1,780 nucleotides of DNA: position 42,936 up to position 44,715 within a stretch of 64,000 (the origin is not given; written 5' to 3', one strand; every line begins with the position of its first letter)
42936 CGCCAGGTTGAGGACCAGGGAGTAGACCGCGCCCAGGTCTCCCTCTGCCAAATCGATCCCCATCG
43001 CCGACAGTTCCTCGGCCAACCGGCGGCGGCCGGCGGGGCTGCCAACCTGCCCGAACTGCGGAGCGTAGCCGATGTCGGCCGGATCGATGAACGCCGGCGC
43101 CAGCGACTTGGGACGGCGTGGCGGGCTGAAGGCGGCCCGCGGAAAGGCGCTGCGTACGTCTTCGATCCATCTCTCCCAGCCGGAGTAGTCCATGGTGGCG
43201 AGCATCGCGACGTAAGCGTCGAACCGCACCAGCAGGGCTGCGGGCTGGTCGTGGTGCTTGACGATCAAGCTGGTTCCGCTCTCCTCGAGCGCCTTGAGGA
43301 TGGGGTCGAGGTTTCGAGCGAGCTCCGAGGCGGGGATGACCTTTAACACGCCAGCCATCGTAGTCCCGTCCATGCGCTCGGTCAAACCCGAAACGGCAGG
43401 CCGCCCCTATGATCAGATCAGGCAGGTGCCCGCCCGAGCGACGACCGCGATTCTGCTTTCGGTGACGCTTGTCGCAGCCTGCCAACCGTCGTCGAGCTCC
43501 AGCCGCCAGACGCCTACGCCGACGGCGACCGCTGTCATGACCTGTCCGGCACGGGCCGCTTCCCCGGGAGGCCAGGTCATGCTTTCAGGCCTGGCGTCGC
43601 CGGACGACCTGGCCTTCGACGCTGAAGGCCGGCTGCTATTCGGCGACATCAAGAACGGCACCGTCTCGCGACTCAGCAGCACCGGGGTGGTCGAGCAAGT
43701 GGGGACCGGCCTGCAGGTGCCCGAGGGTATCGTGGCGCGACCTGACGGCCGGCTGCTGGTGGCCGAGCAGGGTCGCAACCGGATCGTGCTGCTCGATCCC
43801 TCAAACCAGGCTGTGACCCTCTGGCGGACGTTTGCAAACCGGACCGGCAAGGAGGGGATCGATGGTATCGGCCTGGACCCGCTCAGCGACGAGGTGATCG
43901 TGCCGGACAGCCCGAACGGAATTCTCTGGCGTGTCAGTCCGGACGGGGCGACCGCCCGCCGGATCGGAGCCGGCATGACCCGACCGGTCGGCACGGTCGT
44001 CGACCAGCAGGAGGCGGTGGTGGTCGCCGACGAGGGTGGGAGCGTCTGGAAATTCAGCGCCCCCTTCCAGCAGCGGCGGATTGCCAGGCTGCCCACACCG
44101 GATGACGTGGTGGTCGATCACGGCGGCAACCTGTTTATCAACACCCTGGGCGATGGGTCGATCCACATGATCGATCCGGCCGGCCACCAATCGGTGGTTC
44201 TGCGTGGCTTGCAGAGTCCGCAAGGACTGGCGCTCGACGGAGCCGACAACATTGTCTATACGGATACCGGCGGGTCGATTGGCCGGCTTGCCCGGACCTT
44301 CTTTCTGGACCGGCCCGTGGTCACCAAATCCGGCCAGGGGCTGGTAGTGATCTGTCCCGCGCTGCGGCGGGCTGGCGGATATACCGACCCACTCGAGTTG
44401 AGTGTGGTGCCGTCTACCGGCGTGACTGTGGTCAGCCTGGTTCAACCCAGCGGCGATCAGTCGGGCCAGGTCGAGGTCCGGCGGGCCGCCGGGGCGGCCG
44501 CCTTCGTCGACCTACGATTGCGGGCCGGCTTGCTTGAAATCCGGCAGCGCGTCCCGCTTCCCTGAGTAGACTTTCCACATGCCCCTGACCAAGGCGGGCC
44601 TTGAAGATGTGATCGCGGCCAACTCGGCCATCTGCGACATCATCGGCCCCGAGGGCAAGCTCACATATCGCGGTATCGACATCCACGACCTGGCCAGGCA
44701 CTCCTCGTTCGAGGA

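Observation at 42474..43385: Phd/YefM antitoxin-like domain fused to a LeuA allosteric domain, heading an ECF sigma operon that lacks an anti-sigma gene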

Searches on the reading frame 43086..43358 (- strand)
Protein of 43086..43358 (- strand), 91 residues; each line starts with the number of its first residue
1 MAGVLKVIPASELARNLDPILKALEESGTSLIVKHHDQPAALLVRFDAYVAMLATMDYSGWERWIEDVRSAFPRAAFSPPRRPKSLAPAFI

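Call 27: search_solved_structures(query=A2, max_evalue=10, show_alignments=3)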
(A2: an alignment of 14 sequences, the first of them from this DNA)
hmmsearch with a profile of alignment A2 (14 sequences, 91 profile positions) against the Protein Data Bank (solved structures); distinct sequences matched with E-value up to 10: 5.
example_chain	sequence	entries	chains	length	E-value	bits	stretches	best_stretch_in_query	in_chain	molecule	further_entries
5cwb_A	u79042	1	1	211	0.0036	20.3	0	10-31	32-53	Designed helical repeat protein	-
7mwr_B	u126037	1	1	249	0.069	16.2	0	10-31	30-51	LHD101B4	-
6msp_A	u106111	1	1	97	0.16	15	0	5-30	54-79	De novo Designed Protein Foldit3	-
7lkq_A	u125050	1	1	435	0.51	13.4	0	44-86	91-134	FimX(GGDEF-EAL)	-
6r3z_A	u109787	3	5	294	1.2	12.2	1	10-32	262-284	Probable adhesion protein | Adhesion protein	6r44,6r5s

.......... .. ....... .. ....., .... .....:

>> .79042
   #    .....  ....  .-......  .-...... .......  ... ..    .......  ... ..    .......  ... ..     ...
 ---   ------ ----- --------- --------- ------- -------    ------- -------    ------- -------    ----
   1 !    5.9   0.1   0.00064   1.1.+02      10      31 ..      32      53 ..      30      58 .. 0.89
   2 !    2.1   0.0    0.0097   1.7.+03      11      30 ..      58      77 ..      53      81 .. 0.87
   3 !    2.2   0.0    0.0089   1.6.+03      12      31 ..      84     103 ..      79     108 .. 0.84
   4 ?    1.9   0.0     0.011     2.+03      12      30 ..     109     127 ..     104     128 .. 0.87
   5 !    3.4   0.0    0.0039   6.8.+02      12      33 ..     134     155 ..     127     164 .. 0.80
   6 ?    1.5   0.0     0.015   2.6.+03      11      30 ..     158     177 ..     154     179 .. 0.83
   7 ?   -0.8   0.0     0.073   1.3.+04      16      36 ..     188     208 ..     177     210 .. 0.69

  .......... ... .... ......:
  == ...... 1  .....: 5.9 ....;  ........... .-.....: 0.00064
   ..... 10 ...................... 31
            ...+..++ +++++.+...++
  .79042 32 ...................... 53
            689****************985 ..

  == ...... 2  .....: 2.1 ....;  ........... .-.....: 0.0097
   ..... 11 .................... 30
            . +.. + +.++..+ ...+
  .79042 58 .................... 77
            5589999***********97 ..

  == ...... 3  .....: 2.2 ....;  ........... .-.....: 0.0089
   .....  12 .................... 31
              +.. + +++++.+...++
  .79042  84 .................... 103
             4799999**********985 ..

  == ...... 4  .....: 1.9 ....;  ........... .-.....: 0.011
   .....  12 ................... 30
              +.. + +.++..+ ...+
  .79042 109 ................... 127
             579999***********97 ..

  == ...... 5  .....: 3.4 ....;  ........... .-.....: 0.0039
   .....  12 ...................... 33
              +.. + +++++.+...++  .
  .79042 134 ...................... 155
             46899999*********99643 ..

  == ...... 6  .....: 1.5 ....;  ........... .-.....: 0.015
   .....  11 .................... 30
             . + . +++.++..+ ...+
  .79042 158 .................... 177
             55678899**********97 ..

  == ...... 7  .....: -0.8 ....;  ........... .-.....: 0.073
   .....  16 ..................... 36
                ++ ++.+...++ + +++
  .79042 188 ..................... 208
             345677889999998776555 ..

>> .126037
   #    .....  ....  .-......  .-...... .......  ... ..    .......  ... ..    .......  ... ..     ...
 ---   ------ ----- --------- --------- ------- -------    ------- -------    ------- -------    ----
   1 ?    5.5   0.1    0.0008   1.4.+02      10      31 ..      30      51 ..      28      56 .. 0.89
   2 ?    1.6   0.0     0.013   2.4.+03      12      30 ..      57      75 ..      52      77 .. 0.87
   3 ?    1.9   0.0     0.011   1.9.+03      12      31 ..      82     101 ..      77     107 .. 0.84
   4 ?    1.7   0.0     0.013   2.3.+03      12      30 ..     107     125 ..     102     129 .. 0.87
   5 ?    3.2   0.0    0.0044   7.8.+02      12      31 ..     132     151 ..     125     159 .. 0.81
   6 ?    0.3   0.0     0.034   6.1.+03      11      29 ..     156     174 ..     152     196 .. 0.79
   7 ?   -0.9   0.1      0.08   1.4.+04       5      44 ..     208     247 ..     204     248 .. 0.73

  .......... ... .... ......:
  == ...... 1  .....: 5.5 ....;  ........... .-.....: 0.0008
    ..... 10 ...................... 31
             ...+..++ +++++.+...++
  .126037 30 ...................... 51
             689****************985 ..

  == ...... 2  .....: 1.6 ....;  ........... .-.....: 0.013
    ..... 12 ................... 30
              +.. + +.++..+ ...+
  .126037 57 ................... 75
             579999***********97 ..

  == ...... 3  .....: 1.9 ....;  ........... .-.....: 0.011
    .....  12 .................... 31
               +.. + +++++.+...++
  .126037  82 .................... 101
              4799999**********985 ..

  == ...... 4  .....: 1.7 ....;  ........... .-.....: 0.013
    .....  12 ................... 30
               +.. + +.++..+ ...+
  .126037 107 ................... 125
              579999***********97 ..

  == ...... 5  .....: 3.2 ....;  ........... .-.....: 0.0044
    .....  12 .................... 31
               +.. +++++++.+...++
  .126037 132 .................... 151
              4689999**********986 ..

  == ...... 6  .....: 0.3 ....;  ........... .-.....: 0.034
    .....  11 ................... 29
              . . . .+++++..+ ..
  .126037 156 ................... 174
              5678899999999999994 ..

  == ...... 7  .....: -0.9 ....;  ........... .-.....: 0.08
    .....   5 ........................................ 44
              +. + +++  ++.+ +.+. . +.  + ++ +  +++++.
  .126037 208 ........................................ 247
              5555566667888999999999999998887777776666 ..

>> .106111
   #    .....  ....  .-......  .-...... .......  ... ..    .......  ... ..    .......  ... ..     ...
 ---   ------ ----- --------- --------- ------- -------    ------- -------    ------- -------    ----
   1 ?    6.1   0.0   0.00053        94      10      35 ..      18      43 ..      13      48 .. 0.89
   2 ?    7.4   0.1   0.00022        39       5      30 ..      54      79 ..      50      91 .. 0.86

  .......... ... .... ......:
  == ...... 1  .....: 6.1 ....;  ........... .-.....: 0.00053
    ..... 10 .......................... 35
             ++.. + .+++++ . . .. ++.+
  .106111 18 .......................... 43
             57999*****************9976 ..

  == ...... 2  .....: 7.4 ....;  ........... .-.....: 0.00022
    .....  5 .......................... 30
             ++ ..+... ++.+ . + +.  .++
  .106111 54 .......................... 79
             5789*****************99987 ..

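Call 29: search_protein_families(library=pfam, alignment_id=A2, max_evalue=1)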
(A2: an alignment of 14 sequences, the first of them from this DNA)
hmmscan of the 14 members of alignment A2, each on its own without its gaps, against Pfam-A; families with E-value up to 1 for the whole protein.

A. member 1, seq(91 aa): 1 family
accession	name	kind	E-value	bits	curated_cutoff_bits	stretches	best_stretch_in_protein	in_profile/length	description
PF02604.26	PhdYeFM_antitox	-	8.4e-07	29.1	29.8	1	6-57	2-53/74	Antitoxin Phd_YefM, type II toxin-antitoxin system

B. families by the number of members that match (of 14 scanned): 3 families
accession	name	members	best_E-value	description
PF02604.26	PhdYeFM_antitox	13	6.1e-07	Antitoxin Phd_YefM, type II toxin-antitoxin system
PF24370.1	DUF7526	3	0.0097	Family of unknown function (DUF7526)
PF04454.18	Linocin_M18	1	0.25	Encapsulating protein for peroxidase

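Call 31: find_related_loci(query=A2, collection=genome_contigs, flank=6000)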
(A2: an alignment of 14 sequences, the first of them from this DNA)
Query A2 (91 aa) in genome_contigs; peptide patterns used: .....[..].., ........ (x = any residue, [..] = any of these).
70 stretches matched a pattern; 37 encode a relative of the query (tblastn E <= 1e-3); 37 distinct loci.
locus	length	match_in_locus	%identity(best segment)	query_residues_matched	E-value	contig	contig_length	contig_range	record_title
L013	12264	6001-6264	89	4-91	2e-51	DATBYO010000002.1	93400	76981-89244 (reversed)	MAG TPA_asm: Candidatus Dormiibacterota bacterium isolate SMAG_U7595 k141_1655181, whole genome shotgun sequence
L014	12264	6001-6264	88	4-91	5e-51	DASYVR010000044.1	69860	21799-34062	MAG TPA_asm: Candidatus Dormiibacterota bacterium isolate SMAG_U6259 k141_94509, whole genome shotgun sequence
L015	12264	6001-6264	89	4-91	6e-51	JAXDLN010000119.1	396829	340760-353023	MAG: Chloroflexota bacterium isolate BP_619 scaffold_5253719, whole genome shotgun sequence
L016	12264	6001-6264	89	4-91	5e-51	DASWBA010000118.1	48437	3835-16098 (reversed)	MAG TPA_asm: Candidatus Dormiibacterota bacterium isolate SMAG_U2670 k141_39330, whole genome shotgun sequence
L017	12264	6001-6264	86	4-91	8e-51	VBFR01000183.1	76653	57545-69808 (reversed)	MAG: Chloroflexi bacterium isolate CF_57 14_0929_12_20cm_scaffold_85, whole genome shotgun sequence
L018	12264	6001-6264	88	4-91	1e-50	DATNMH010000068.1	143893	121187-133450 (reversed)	MAG TPA_asm: Candidatus Acidoferrum sp. isolate SMAG_U11474 k141_50222, whole genome shotgun sequence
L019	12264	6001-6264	88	4-91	2e-50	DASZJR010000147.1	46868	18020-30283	MAG TPA_asm: Candidatus Dormiibacterota bacterium isolate SMAG_U6634 k141_4749114, whole genome shotgun sequence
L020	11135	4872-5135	85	4-91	4e-50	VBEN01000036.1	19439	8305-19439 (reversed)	MAG: Chloroflexi bacterium isolate CF_27 14_1009_16_20cm_scaffold_800, whole genome shotgun sequence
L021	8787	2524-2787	86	4-91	5e-50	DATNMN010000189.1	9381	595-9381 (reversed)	MAG TPA_asm: Candidatus Dormiibacterota bacterium isolate SMAG_U11480 k141_318400, whole genome shotgun sequence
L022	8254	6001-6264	85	4-91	5e-50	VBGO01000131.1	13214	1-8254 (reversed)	MAG: Chloroflexi bacterium isolate CF_80 14_1009_16_40cm_scaffold_42095, whole genome shotgun sequence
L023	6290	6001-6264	86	4-91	8e-50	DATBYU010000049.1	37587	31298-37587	MAG TPA_asm: Candidatus Dormiibacterota bacterium isolate SMAG_U7601 k141_2299356, whole genome shotgun sequence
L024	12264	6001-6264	85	4-91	5e-50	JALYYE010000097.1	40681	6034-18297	MAG: Candidatus Dormiibacterota bacterium isolate KAP bin31 SD1490-92_k127_626658, whole genome shotgun sequence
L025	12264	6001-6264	84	4-91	8e-50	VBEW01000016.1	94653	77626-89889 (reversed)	MAG: Chloroflexi bacterium isolate CF_36 14_1009_16_40cm_scaffold_1139_e:196.2, whole genome shotgun sequence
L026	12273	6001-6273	86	1-91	6e-51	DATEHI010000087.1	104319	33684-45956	MAG TPA_asm: Candidatus Dormiibacterota bacterium isolate SMAG_U8807 k141_851451, whole genome shotgun sequence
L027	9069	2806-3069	85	4-91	1e-49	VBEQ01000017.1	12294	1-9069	MAG: Chloroflexi bacterium isolate CF_30 14_1009_05_30cm_scaffold_3299, whole genome shotgun sequence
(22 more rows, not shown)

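Call 34: predict_structure(alignment_id=A2)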
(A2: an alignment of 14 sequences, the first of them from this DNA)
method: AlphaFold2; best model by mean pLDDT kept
length: 91 residues; sequences in the alignment: 14
mean_pLDDT: 65.0   pTM: 0.47
mean pLDDT of the five models: 65.0, 64.8, 59.5, 57.3, 55.6
residues with pLDDT >= 90: 0; 70-90: 38; 50-70: 37; < 50: 16
segments of 3 or more residues with pLDDT < 50: 1-3, 79-91
pLDDT, mean of each block of 10 residues (from residue 1): 65 80 75 77 68 63 65 56 39 40
secondary structure, 60 per line:
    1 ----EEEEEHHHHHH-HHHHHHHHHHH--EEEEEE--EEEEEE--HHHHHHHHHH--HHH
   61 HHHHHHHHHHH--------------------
elements in order: E5-9 H10-15 H17-27 E30-35 E38-43 H46-55 H58-71

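Call 36: fold_search(model_id=the predicted structure, library=pdb)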
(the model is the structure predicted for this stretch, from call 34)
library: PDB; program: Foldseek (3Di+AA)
matches with E <= 10: 400; with E <= 0.001: 0
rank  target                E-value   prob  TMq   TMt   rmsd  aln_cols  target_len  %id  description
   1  3g5o_A                2.1e-03  1.00  0.53  0.52  14.9        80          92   20  The crystal structure of the toxin-antitoxin complex RelBE2 (Rv2865-2866) from Mycobacterium tuberculosis (released 2009-04-14)
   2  9g12_C                3.7e-03  1.00  0.50  0.52  14.1        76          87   21  Mycobacterium tuberculosis RelBE1 toxin-antitoxin system; rv1247c (relB1 antitoxin), rv1246c (relE1 toxin) (released 2025-12-17)
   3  2a6q_B                1.3e-02  1.00  0.46  0.67   2.7        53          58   23  Crystal structure of YefM-YoeB complex (released 2005-08-23)
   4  7bwf_D                1.8e-02  0.99  0.54  0.54  14.4        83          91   11  YoeB-YefM complex from Staphylococcus aureus (released 2020-05-20)
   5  7bwf_B                1.8e-02  0.99  0.54  0.54  14.4        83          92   11  YoeB-YefM complex from Staphylococcus aureus (released 2020-05-20)
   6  6l8e_A                2.0e-02  0.99  0.50  0.55  14.2        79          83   11  Crystal structure of heterohexameric YoeB-YefM complex bound to 26bp-DNA (released 2020-09-02)
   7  2a6q_A                2.0e-02  0.99  0.49  0.51   9.4        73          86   19  Crystal structure of YefM-YoeB complex (released 2005-08-23)
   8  3oei_A                2.0e-02  0.98  0.47  0.49  13.7        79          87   22  Crystal structure of Mycobacterium tuberculosis RelJK (Rv3357-Rv3358-RelBE3) (released 2011-03-16)
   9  6l8f_A                2.2e-02  0.99  0.53  0.56  14.4        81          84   11  Crystal structure of heterotetrameric complex of YoeB-YefM toxin-antitoxin from Staphylococcus aureus. (released 2020-09-02)
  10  3cto_A                2.3e-02  0.99  0.46  0.59   8.4        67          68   21  Crystal Structure of M. tuberculosis YefM antitoxin (released 2008-12-02)
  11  3oei_B                2.7e-02  0.96  0.45  0.45  15.3        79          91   22  Crystal structure of Mycobacterium tuberculosis RelJK (Rv3357-Rv3358-RelBE3) (released 2011-03-16)
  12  2odk_D                2.8e-02  1.00  0.49  0.80   1.9        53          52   19  Putative prevent-host-death protein from Nitrosomonas europaea (released 2007-01-23)
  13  8yxv_C                3.0e-02  0.97  0.38  0.58   8.0        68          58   18  Toxin-antitoxin complex from Streptococcus pneumoniae (released 2025-04-09)
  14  6l8e_B                3.3e-02  1.00  0.49  0.78   1.7        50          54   16  Crystal structure of heterohexameric YoeB-YefM complex bound to 26bp-DNA (released 2020-09-02)
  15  3oei_N                3.3e-02  0.94  0.45  0.49  15.3        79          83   19  Crystal structure of Mycobacterium tuberculosis RelJK (Rv3357-Rv3358-RelBE3) (released 2011-03-16)
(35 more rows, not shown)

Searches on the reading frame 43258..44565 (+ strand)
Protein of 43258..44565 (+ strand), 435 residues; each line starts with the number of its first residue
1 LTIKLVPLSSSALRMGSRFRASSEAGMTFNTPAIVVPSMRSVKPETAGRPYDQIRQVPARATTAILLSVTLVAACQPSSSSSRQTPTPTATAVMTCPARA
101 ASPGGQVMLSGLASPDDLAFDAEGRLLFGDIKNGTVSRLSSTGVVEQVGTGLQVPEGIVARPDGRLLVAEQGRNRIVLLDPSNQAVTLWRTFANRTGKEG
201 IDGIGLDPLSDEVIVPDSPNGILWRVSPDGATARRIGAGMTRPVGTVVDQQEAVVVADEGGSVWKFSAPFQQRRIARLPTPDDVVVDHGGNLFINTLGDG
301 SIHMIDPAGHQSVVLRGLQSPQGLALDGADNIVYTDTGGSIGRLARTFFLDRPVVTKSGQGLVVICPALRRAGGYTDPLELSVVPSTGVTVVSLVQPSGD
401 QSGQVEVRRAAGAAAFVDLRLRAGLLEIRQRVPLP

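Call 3: search_protein_families(library=pfam, proteins=[window:43258-44565:+], max_evalue=1)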
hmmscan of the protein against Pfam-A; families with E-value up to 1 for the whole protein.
window:43258-44565:+ (435 aa): 6 families
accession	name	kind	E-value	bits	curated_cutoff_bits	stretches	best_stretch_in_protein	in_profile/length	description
PF08450.18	SGL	-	1.7e-10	41.4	26.3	2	113-243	86-227/246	SMP-30/Gluconolactonase/LRE-like region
PF01436.27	NHL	-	9e-08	32.2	20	1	152-177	1-26/28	NHL repeat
PF24684.1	Vgb_lyase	-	0.00028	20.3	50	1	114-182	182-252/290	Virginiamycin B lyase family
PF20067.5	SSL_N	-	0.0018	18.5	18.9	0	110-136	18-43/46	Strictosidine synthase-like, N-terminal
PF13449.12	Phytase-like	-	0.01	16.2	27.6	1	133-186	44-101/284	Esterase-like activity of phytase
PF05787.19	PhoX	-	0.048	13.2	24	0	271-304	421-454/515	Alkaline phosphatase PhoX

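Call 20: search_protein_families(library=ncbifam, proteins=[window:43258-44562:+], max_evalue=0.001)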
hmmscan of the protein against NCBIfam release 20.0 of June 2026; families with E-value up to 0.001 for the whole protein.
window:43258-44562:+ (435 aa): 2 families
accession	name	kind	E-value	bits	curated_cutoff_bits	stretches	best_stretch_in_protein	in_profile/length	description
NF033206.1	ScyE_fam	subfamily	1.8e-12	47.5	80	1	220-339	233-321/333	ScyD/ScyE family protein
NF035926.1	scyF_NHL_VPEP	equivalog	7.2e-05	22.1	350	0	106-221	145-268/376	scytonemin biosynthesis PEP-CTERM protein ScyF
